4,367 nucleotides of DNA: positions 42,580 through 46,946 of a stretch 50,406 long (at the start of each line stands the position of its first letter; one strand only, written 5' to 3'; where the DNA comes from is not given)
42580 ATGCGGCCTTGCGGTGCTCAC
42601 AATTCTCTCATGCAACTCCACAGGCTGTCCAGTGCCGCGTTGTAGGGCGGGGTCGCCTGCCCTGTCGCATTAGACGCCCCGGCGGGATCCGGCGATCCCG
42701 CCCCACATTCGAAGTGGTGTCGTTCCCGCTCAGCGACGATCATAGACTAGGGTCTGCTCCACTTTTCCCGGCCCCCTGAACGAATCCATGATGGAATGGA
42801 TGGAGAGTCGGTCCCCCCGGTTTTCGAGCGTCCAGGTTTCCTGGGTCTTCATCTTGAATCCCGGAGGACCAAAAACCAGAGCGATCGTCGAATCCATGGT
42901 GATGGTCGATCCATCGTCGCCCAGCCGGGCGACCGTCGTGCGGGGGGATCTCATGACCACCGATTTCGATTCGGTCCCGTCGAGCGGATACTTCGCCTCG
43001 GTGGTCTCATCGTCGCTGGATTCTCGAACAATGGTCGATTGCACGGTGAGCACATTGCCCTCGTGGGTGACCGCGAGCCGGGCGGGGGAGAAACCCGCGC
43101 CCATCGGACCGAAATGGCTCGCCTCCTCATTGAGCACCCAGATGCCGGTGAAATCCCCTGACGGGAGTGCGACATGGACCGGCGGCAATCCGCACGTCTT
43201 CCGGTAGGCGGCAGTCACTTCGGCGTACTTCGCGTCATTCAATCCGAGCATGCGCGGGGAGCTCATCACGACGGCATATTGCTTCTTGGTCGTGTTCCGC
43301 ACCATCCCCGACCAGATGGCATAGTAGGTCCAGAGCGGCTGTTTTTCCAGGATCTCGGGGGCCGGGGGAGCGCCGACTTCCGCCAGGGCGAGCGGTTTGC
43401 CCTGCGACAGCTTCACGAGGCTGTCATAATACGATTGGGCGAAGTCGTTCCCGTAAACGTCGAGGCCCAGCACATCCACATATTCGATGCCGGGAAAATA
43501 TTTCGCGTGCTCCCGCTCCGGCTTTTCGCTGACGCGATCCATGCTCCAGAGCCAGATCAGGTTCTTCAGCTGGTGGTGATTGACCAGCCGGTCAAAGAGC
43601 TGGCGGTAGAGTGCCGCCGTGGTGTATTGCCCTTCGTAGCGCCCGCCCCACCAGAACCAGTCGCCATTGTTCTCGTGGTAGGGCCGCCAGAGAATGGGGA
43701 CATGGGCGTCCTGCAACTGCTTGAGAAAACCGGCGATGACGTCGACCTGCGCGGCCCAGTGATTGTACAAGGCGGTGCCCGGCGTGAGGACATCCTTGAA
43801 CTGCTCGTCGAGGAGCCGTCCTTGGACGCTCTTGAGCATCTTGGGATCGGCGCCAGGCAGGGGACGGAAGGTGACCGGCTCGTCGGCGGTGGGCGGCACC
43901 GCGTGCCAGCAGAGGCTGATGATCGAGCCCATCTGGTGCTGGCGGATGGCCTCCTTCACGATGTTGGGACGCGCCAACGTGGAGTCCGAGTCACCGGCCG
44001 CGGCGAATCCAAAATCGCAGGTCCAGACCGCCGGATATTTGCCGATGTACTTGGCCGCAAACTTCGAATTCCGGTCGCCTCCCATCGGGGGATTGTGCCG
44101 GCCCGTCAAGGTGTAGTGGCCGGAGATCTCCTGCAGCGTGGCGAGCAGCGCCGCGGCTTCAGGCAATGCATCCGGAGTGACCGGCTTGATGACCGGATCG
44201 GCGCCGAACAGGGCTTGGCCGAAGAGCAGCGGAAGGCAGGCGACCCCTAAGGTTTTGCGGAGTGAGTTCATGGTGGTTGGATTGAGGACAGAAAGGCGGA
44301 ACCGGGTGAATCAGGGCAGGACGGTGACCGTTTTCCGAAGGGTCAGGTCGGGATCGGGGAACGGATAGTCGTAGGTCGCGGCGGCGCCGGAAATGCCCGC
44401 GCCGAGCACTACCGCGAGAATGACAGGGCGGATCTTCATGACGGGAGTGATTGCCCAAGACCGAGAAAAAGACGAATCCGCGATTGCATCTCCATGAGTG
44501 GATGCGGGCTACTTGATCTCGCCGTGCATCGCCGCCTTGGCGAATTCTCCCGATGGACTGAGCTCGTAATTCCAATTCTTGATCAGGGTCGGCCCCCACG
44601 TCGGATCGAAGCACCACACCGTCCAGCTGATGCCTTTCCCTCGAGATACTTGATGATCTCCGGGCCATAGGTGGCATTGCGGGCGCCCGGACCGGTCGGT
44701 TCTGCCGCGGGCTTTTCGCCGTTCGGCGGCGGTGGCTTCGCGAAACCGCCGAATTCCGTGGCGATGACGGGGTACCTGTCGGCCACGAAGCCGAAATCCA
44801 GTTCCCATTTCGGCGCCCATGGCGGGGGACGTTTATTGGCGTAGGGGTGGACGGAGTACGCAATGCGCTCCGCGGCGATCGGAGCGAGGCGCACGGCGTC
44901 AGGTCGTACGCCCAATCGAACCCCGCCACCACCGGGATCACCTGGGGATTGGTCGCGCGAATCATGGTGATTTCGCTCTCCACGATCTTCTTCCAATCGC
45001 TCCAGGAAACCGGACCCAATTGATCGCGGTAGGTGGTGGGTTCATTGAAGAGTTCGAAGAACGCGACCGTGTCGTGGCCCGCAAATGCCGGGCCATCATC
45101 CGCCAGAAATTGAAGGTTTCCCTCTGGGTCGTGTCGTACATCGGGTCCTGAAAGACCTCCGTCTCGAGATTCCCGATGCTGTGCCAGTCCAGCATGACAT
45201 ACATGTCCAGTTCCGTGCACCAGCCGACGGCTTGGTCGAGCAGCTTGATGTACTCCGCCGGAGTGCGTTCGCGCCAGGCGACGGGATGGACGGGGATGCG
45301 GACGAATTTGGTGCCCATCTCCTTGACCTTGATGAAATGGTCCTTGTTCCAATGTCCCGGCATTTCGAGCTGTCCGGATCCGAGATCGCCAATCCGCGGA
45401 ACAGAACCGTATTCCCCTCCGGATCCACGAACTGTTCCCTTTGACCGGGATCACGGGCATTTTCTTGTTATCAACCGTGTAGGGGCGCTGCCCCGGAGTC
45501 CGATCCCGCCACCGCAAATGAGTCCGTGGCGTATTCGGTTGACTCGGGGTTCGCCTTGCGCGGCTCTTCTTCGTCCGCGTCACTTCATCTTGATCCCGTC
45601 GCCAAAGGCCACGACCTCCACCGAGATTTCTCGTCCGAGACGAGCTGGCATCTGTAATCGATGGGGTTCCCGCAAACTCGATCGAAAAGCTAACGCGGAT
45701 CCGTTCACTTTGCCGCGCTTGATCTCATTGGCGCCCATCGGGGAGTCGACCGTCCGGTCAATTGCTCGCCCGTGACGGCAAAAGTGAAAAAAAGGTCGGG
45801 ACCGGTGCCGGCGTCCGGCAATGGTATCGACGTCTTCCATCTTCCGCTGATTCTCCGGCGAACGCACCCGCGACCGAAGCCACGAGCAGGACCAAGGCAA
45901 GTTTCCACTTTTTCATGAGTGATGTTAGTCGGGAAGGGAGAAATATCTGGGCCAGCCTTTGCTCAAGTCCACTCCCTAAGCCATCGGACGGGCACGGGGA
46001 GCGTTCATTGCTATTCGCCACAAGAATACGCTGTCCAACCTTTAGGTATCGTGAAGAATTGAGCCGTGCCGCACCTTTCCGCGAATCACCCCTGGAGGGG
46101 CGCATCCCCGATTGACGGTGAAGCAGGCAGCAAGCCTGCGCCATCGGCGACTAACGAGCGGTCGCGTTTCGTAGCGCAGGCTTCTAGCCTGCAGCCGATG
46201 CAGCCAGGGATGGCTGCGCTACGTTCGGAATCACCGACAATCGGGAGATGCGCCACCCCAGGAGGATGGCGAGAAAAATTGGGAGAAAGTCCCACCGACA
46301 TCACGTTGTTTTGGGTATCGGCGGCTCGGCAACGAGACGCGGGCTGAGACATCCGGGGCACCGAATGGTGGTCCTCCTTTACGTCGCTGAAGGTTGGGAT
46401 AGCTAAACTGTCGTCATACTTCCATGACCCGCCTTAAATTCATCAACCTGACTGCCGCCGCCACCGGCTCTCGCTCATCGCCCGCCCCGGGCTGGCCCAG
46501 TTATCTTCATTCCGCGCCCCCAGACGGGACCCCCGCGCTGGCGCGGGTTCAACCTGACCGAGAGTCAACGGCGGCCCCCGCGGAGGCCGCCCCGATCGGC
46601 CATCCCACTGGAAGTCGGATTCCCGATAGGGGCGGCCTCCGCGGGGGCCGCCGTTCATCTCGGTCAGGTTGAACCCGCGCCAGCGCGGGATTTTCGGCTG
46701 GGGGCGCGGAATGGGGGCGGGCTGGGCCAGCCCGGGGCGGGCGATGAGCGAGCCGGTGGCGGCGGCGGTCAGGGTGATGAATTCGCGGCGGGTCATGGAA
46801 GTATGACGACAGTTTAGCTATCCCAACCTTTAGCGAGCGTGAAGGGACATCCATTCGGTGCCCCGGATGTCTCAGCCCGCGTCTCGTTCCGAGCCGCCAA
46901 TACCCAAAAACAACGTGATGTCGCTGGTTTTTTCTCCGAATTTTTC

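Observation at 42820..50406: ~7.6-kb near-spacerless palindrome mirroring a GH26/GH5 glycan-degradation locus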

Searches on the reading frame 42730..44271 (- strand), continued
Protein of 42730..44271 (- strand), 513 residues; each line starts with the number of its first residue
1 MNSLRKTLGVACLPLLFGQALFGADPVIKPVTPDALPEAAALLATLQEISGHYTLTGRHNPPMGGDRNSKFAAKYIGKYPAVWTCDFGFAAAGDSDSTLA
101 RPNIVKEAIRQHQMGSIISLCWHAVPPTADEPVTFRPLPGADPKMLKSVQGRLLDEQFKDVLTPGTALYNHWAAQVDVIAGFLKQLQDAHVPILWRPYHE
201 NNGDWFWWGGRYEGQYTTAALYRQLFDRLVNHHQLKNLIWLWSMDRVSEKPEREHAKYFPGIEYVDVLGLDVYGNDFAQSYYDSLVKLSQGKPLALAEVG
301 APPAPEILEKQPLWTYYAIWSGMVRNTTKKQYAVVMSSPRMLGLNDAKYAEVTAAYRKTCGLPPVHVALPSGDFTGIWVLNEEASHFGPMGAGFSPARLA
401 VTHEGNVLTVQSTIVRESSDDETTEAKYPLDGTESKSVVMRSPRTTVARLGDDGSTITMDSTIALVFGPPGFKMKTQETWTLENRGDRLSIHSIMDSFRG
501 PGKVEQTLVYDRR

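Call 64: find_encoding_contigs(protein=P0001, flank=10000, max_places=6)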
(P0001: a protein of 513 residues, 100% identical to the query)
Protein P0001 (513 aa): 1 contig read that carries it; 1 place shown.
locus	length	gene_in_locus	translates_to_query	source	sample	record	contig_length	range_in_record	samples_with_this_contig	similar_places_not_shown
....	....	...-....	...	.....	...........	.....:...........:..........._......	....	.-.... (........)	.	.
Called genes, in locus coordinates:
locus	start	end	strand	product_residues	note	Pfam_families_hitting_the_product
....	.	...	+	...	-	?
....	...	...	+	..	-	-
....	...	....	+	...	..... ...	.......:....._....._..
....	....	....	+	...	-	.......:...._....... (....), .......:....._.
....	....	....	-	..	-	-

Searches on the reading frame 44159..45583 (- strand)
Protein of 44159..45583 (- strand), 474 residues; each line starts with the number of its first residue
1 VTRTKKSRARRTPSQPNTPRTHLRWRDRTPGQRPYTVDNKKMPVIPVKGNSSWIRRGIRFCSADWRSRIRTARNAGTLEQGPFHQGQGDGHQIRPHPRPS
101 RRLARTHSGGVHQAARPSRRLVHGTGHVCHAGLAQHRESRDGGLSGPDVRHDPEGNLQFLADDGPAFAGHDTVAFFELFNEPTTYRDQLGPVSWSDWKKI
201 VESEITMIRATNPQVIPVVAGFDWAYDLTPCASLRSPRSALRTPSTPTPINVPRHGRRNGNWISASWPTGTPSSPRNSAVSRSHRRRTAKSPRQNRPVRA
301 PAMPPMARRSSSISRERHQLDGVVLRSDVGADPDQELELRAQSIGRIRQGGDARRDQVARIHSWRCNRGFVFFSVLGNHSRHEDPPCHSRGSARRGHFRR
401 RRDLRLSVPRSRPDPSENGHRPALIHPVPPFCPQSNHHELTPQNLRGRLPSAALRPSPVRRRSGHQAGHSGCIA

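Call 6: search_protein_families(library=pfam, proteins=[window:44159-45583:-], max_evalue=0.01)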
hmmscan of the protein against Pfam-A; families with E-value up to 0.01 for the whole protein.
window:44159-45583:- (474 aa): 1 family
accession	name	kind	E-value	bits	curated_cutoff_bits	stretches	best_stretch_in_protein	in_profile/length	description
PF00150.24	Cellulase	-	7.6e-07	29.3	23.5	1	167-233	116-179/272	Cellulase (glycosyl hydrolase family 5)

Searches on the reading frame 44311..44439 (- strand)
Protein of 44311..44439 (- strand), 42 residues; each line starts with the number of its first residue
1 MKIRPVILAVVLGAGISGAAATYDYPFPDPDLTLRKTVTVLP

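Call 66: find_encoding_contigs(protein=window:44311-44439:-, flank=10000, max_places=10)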
Protein window:44311-44439:- (42 aa): 8 contigs read that carry it; 8 places shown.
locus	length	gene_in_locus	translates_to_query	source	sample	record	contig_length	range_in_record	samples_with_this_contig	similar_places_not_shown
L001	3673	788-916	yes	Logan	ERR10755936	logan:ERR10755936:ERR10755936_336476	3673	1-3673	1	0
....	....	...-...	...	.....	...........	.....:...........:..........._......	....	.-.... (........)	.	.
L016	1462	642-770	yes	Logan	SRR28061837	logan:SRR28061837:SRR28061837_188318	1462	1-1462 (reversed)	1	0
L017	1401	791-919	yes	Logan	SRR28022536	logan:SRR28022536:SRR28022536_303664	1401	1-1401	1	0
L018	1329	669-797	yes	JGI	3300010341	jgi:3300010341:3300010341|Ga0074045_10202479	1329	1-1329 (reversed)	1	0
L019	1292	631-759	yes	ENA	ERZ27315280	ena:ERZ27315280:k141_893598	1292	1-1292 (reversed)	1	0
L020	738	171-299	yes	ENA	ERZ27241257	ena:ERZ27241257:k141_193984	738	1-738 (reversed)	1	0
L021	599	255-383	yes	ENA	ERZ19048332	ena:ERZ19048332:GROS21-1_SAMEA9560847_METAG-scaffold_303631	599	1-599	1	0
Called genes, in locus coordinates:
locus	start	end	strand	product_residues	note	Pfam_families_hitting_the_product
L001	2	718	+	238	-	?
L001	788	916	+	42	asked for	-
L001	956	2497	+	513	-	PF02156:Glyco_hydro_26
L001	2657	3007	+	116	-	PF02311:AraC_binding (weak), PF07883:Cupin_2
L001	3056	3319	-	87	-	-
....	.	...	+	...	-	?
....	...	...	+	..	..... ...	-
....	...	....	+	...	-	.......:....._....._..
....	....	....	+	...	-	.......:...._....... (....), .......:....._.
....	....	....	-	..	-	-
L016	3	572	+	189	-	?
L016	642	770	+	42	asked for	-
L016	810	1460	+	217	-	?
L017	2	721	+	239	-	?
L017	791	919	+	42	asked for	-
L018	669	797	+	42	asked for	-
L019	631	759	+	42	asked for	-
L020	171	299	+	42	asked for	-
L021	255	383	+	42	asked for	-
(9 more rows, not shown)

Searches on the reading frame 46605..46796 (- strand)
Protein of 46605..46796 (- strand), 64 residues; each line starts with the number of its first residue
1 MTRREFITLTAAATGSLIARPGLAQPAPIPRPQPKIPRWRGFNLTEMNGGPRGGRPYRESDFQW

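Call 27: find_homologous_proteins(query=window:46605-46796:-, max_evalue=0.001)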
Query seq(64 aa) (64 aa): 2 proteins with E <= 0.001 among 2 candidates.
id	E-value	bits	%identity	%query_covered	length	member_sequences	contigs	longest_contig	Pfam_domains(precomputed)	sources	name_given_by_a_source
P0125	5.2e-26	107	91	89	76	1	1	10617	-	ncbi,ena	-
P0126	3.8e-15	73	61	98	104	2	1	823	-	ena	-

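Call 29: find_encoding_contigs(protein=P0125, flank=10000, max_places=4)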
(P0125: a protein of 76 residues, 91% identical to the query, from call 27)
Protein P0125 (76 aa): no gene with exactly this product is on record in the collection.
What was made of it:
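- P0125's contig could not be retrieved (call 29), so its link to this assembly is inferred.
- Tried and rejected: The exact look-up found nothing on record (call 29).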
